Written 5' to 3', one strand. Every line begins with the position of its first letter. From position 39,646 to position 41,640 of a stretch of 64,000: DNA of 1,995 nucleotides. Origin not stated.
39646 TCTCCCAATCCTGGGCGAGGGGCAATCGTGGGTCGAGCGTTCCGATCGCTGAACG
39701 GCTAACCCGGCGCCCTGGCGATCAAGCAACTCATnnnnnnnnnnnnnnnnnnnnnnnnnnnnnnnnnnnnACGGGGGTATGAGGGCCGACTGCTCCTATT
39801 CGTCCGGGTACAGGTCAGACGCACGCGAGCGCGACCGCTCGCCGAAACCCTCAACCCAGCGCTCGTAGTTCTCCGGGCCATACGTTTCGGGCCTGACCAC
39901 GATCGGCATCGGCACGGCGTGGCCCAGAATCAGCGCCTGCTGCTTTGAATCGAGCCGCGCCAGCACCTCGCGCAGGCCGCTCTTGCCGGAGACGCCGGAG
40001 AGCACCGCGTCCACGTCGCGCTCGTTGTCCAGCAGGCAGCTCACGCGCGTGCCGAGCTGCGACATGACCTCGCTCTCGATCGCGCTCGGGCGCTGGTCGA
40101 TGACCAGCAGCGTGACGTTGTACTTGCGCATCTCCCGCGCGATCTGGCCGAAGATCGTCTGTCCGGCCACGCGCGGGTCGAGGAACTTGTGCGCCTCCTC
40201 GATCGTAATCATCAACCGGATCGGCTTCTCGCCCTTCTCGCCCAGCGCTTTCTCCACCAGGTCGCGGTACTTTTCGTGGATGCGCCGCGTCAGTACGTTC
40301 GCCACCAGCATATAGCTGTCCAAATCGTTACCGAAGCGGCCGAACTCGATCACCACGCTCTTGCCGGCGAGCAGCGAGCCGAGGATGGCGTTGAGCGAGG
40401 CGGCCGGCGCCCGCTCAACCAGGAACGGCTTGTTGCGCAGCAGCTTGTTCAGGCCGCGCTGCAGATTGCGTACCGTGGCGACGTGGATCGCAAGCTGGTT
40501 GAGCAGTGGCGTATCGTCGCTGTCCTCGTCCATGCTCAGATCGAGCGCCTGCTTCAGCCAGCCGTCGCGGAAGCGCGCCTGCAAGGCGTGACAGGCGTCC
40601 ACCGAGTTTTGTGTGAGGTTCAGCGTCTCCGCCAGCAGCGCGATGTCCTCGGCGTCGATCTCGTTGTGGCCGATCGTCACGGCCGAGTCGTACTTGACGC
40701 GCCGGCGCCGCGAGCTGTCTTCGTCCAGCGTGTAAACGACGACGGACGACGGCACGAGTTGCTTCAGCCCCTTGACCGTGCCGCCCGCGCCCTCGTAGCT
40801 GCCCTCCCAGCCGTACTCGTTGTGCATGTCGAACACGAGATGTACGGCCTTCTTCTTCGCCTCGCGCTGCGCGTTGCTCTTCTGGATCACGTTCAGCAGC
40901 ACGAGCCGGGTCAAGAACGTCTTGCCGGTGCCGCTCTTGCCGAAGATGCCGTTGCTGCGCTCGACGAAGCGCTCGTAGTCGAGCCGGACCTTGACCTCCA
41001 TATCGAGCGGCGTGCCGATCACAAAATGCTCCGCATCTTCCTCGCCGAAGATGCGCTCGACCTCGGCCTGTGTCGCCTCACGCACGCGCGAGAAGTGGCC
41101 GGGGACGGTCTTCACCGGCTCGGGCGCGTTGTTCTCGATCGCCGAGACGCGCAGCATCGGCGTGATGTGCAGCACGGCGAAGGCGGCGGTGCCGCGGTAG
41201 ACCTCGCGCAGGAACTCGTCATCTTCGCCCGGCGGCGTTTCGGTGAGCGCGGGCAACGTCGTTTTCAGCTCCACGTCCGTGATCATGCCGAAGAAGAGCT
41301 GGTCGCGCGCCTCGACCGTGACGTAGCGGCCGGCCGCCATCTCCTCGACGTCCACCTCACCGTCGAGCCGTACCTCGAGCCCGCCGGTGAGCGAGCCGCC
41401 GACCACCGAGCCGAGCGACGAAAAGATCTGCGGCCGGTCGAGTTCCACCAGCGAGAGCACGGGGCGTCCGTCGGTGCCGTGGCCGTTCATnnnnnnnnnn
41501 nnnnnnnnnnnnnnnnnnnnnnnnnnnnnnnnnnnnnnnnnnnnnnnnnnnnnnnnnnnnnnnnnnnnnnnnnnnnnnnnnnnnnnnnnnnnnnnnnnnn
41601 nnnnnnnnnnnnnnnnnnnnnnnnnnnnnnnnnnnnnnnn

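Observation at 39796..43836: Expanded bacterial NurA/HerA cluster: nurA - palindrome - acidic DUF4177-like - unknown 198 aa - herA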

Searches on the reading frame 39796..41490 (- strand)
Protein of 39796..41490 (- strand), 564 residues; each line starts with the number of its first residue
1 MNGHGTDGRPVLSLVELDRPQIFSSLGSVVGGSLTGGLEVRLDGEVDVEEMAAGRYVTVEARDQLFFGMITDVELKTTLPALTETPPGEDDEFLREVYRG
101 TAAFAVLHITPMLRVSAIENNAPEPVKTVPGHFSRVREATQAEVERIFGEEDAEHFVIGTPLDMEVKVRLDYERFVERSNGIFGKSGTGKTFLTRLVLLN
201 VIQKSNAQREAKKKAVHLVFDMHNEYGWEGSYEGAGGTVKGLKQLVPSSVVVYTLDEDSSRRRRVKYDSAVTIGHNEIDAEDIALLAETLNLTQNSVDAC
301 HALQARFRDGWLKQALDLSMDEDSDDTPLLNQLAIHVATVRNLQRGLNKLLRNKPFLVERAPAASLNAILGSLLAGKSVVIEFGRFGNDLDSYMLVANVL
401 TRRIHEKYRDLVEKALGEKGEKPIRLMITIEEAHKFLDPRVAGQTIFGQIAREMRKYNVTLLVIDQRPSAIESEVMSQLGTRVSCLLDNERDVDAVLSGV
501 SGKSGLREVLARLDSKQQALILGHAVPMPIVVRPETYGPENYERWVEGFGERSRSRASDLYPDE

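Call 4: search_protein_families(library=pfam, proteins=[window:39796-41490:-], max_evalue=1)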
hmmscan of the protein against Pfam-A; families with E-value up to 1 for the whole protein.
window:39796-41490:- (564 aa): 6 families
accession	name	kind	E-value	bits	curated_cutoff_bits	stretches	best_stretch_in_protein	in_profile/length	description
PF01935.23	DUF87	-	8.6e-25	88.6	23.2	1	157-404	2-220/220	Helicase HerA, central domain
PF09378.16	HAS-barrel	-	2.1e-07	31.4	25.2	1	27-100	2-71/90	HAS barrel domain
PF05872.18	HerA_C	-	0.0006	19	22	1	329-484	167-318/502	Helicase HerA-like C-terminal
PF13401.12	AAA_22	-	0.0019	19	27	1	182-247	10-33/130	AAA domain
PF13191.12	AAA_16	-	0.072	14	32.6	0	182-201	29-48/167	AAA ATPase domain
PF13481.12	AAA_25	-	0.16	12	27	0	182-239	38-98/195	AAA domain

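Call 5: search_protein_families(library=ncbifam, proteins=[window:39796-41490:-], max_evalue=1)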
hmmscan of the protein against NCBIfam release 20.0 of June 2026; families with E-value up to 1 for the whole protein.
window:39796-41490:- (564 aa): 11 families
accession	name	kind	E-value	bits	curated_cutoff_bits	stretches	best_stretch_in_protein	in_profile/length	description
NF042943.1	HerA_antiphage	equivalog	2.9e-20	72.4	800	2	421-539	430-554/566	anti-phage-associated helicase HerA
NF042944.1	HerA_antiphage_2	equivalog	1.7e-19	70.1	850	2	414-535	417-543/576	anti-phage-associated helicase HerA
NF040937.1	HerA_Thermprot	equivalog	2.1e-17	62.7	800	2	396-537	325-464/487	DNA double-strand break repair helicase HerA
NF040819.1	helicase_HerA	equivalog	1.7e-14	53.3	970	1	408-533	386-513/561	DNA double-strand break repair helicase HerA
NF053655.1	CedD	equivalog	5.8e-13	48.4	600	1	424-533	419-524/527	DNA-translocating ATPase CedD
NF033849.1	ser_rich_anae_1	subfamily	3.5e-09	34.6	650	1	389-501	983-1104/1163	serine-rich protein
NF045975.1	VirB4_plasma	equivalog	0.00074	17.3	590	1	419-469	758-805/894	Mbov_0397 family ICE element conjugal transfer ATPase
TIGR00929.1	VirB4_CagE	subfamily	0.0023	16.2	643.1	1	182-471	442-680/792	VirB4 family type IV secretion/conjugal transfer ATPase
NF041214.1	plasmid_TraB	equivalog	0.057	11.9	800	1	426-498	348-420/639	plasmid transfer protein TraB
TIGR02746.1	TraC-F-type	equivalog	0.087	10.7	567.05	1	424-466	640-683/800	type IV secretion system protein TraC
TIGR02928.1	TIGR02928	subfamily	0.13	11.1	181.3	1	182-207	45-70/366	orc1/cdc6 family replication initiation protein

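Call 6: search_protein_families(library=padloc, proteins=[window:39796-41490:-], max_evalue=1)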
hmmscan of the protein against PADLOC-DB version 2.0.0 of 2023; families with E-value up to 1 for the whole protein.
window:39796-41490:- (564 aa): 16 families
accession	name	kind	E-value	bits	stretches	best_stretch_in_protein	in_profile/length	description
PDLC04105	HerA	-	8.4e-31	105.2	2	419-533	415-534/576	-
PDLC04102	HerA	-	5.9e-23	79.1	2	395-536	482-621/654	-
PDLC02185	HerA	-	3.9e-19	66.8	2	422-539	443-566/585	-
PDLC04100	HerA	-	1.4e-18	65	2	422-539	437-560/580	-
PDLC02188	HerA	-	3.2e-18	63.9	2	418-534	421-542/578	-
PDLC04098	HerA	-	1e-17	62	2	395-533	501-645/686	-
PDLC04103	HerA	-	2.7e-17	60.3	2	421-533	439-555/579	-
PDLC04106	HerA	-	2e-16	57.7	2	418-543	506-637/667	-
PDLC04104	HerA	-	7.2e-12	42.7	1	430-532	225-334/379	-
PDLC04097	HerA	-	1.9e-11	41.3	2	445-533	503-591/618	-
PDLC04140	mad8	-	2.1e-11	41.9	1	182-497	32-263/314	mads_8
PDLC01055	HerA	-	5.1e-05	20.3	2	331-533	334-523/532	Type III coevolved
PDLC02684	DndH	-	8.4e-05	18.2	1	154-226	1341-1415/1715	DndH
PDLC02685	DndH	-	0.00011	18.1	1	173-226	1330-1382/1678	DndH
PDLC04107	HerA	-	0.00049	17.2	1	154-245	145-228/306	-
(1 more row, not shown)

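Call 35: search_solved_structures(query=window:39796-41490:-, max_evalue=0.001)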
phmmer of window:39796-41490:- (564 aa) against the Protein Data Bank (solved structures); distinct sequences matched with E-value up to 0.001: 9.
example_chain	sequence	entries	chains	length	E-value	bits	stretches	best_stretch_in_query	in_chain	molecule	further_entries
8ziq_M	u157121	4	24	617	2e-18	69.4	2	423-546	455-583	HerA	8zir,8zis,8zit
8wiv_A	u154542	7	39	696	5.9e-18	67.8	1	419-538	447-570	Helicase HerA central domain-containing protein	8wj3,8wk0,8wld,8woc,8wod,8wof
9c1m_M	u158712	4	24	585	1.6e-17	66.4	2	422-544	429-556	ATP-binding protein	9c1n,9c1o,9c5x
8xau_A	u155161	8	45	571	2.7e-13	52.4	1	415-535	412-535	ATP-binding protein | HerA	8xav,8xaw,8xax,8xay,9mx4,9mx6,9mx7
4d2i_A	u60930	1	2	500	4e-12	48.6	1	375-537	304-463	HERA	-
9x1l_A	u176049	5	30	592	1.2e-10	43.7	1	425-535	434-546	DNA helicase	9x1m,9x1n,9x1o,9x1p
8wet_A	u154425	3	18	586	8e-08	34.4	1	397-495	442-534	TdpA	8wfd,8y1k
8j4u_M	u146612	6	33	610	1.1e-06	30.7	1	421-532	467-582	Nucleoside triphosphate hydrolase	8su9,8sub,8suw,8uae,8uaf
8yho_A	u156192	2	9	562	4e-06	28.8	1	424-532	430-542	DUF87 domain-containing protein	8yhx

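Call 78: search_solved_structures(query=A7, max_evalue=0.01)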
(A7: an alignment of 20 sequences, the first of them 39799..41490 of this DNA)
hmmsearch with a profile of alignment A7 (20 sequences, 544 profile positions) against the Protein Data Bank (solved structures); distinct sequences matched with E-value up to 0.01: 10.
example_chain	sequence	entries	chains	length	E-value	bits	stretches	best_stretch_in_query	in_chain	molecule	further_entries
8wiv_A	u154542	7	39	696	7.1e-23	84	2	399-507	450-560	Helicase HerA central domain-containing protein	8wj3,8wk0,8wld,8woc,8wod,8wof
4d2i_A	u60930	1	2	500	7.7e-23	83.9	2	343-514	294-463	HERA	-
9c1m_M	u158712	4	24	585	8.7e-20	73.8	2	340-512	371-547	ATP-binding protein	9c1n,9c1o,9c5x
9x1l_A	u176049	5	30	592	1.5e-19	73.1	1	401-516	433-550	DNA helicase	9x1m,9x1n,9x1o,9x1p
8xau_A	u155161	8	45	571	2.1e-19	72.6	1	373-513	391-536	ATP-binding protein | HerA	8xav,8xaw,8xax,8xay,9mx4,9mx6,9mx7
8ziq_M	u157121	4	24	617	8.6e-19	70.5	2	342-508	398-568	HerA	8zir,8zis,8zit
8yho_A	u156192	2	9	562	4.1e-15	58.4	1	395-513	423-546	DUF87 domain-containing protein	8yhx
8j4u_M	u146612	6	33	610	4.3e-11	45.1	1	398-513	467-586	Nucleoside triphosphate hydrolase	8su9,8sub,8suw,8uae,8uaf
8wet_A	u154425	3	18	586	1.6e-09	39.9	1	396-471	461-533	TdpA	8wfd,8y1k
7es4_A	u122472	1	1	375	0.00051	21.8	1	160-214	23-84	DNA phosphorothioation-dependent restriction protein DptH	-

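Call 93: search_dna_similar(query=window:39799-41490:-, collection=plasmids, mode=protein, max_evalue=1e-10, max_rows=12)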
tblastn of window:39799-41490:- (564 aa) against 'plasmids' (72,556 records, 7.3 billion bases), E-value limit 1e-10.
Records with a match: 3; places in all: 3; records where one place covers at least 80% of the query: 0.
Best place of each record, by identity: <60% 3.
By first word of the organism name: Halobaculum 1; Natrinema 1; Pontibacillus 1.
By predicted mobility (MOB-suite, as given by PLSDB): non-mobilizable 3.
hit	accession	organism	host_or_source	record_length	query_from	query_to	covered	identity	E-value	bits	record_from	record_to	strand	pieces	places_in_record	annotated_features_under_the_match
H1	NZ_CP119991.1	Halobaculum marinum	cell culture,sediment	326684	166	545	67%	26.4%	4e-11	74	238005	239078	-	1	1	ATP-binding protein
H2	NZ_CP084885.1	Natrinema zhouii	pure culture,Salt mine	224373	166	554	69%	24.9%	2e-11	75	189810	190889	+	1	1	ATP-binding protein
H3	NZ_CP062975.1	Pontibacillus sp. ALD_SL1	mangrove mud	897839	126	526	71%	23.2%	4e-11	74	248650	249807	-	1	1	ATP-binding protein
